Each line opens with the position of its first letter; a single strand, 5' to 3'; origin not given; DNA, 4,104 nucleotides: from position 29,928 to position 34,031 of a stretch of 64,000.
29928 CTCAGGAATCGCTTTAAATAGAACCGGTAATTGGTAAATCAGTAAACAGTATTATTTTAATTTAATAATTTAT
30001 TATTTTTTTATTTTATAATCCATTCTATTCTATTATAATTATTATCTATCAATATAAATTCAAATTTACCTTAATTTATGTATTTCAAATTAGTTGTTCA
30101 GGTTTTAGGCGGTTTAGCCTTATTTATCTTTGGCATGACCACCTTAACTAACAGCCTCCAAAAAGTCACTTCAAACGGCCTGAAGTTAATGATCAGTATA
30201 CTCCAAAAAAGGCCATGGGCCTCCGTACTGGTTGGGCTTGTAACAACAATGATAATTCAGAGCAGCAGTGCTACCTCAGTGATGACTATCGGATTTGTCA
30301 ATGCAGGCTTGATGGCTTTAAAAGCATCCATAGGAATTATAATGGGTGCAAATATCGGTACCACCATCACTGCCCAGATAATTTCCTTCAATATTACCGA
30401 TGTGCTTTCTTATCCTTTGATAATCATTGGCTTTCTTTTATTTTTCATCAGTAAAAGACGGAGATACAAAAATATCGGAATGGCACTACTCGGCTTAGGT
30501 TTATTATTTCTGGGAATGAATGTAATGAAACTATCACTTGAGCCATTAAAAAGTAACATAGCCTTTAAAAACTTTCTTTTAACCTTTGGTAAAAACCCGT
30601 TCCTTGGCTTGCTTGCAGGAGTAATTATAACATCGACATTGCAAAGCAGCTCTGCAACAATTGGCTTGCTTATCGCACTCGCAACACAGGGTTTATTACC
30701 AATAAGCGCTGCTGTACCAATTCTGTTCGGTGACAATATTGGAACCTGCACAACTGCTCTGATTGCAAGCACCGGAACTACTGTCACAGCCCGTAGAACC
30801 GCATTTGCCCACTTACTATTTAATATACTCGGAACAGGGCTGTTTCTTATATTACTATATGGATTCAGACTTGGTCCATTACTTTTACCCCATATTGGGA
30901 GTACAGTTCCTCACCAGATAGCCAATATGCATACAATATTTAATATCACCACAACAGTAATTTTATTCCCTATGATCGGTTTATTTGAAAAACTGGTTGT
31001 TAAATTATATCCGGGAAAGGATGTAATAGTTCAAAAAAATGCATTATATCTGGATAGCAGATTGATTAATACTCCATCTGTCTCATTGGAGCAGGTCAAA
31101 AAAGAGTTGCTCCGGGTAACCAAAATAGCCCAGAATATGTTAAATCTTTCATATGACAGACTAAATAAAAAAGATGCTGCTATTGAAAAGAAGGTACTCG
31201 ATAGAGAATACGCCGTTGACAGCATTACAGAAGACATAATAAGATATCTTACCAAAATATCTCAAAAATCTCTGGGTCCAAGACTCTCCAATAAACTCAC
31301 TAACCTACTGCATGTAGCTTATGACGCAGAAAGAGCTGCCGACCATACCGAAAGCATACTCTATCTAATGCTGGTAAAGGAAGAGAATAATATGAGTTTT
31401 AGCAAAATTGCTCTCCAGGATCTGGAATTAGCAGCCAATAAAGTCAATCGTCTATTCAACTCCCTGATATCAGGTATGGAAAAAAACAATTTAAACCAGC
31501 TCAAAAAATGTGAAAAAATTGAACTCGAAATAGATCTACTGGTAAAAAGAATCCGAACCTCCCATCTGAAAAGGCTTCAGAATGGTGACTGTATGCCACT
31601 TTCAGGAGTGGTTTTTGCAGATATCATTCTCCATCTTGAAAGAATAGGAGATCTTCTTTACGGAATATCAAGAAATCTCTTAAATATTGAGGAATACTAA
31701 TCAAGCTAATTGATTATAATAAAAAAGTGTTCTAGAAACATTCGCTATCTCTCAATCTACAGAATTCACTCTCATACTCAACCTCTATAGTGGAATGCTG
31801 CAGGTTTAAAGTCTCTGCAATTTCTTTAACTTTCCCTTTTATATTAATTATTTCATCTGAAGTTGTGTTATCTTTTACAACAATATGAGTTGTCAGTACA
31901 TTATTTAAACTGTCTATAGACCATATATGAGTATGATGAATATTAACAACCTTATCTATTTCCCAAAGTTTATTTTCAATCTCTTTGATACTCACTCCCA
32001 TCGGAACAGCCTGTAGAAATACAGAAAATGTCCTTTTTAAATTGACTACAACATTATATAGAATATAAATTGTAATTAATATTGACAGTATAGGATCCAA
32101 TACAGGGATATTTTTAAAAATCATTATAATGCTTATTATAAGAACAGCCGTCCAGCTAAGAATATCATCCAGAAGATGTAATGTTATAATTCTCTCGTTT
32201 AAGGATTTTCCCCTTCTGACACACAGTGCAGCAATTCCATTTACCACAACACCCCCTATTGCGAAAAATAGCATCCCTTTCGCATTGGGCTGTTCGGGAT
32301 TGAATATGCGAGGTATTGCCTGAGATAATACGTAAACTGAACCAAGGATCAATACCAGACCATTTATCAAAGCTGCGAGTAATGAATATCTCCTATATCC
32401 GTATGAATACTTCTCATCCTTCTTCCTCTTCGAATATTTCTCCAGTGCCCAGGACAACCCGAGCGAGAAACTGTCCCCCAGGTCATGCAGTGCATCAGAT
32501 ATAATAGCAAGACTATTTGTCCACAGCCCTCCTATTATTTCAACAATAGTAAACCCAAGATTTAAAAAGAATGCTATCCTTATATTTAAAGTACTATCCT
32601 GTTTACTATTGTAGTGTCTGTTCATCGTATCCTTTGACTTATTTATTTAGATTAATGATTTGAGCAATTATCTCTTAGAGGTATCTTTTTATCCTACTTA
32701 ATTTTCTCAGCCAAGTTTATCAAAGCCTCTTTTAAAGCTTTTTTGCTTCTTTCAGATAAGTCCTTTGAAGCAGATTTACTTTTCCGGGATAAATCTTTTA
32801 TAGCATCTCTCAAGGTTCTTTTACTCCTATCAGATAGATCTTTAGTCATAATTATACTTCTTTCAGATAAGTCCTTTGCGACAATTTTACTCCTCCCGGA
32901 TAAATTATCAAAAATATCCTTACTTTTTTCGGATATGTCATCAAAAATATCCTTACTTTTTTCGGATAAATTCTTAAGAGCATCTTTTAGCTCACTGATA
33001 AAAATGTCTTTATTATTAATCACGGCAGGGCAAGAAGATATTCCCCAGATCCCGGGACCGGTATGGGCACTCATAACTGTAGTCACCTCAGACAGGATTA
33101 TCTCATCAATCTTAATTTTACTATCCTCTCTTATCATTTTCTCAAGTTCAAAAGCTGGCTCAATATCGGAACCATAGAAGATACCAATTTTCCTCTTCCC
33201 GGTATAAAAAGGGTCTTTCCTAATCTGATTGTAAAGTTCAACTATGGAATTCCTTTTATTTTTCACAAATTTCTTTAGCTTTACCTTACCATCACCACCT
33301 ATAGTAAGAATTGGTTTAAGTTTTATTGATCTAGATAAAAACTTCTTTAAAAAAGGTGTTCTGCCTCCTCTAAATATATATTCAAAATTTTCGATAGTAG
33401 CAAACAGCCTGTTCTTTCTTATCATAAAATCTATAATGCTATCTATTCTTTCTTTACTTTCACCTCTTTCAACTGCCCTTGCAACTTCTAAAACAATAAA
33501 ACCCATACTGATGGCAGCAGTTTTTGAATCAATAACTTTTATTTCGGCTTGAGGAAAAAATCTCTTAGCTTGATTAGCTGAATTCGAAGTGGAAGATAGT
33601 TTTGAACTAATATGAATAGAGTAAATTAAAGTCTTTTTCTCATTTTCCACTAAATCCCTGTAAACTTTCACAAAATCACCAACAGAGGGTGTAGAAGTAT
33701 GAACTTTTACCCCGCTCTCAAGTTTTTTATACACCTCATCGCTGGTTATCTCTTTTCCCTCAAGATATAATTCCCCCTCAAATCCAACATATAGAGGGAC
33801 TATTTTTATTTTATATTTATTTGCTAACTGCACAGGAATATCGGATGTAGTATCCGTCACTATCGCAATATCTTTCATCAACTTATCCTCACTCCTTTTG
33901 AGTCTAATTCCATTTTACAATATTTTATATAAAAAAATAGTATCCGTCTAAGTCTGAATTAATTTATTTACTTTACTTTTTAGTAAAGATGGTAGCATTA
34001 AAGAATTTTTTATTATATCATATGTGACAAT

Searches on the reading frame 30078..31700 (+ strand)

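Call 8: search_protein_families(library=pfam, max_evalue=0.000001, proteins=[window:30078-31700:+])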
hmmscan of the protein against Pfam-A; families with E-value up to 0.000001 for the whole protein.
window:30078-31700:+ (540 aa): 2 families
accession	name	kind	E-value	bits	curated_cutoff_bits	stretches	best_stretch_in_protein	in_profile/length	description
PF02690.20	Na_Pi_cotrans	-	2e-59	200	29.1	2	15-151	1-136/137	Na+/Pi-cotransporter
PF01895.24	PhoU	-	1.6e-19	70.5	23.5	1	345-428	2-86/89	PhoU domain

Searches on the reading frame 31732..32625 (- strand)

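Call 8: search_protein_families(library=pfam, max_evalue=0.000001, proteins=[window:31732-32625:-])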
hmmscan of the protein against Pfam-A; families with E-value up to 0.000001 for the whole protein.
window:31732-32625:- (297 aa): 1 family
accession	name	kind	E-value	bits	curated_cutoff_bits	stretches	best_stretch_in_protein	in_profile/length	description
PF01545.26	Cation_efflux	-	2.3e-43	148.7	26.6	1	16-203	2-197/198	Cation efflux family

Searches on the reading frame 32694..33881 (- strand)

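Call 8: search_protein_families(library=pfam, max_evalue=0.000001, proteins=[window:32694-33881:-])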
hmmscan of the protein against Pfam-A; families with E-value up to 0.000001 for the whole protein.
window:32694-33881:- (395 aa): 1 family
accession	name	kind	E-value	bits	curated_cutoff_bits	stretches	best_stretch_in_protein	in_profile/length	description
PF02645.21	DegV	-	6.6e-64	216.4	27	1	5-284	2-278/280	Uncharacterised protein, DegV family COG1307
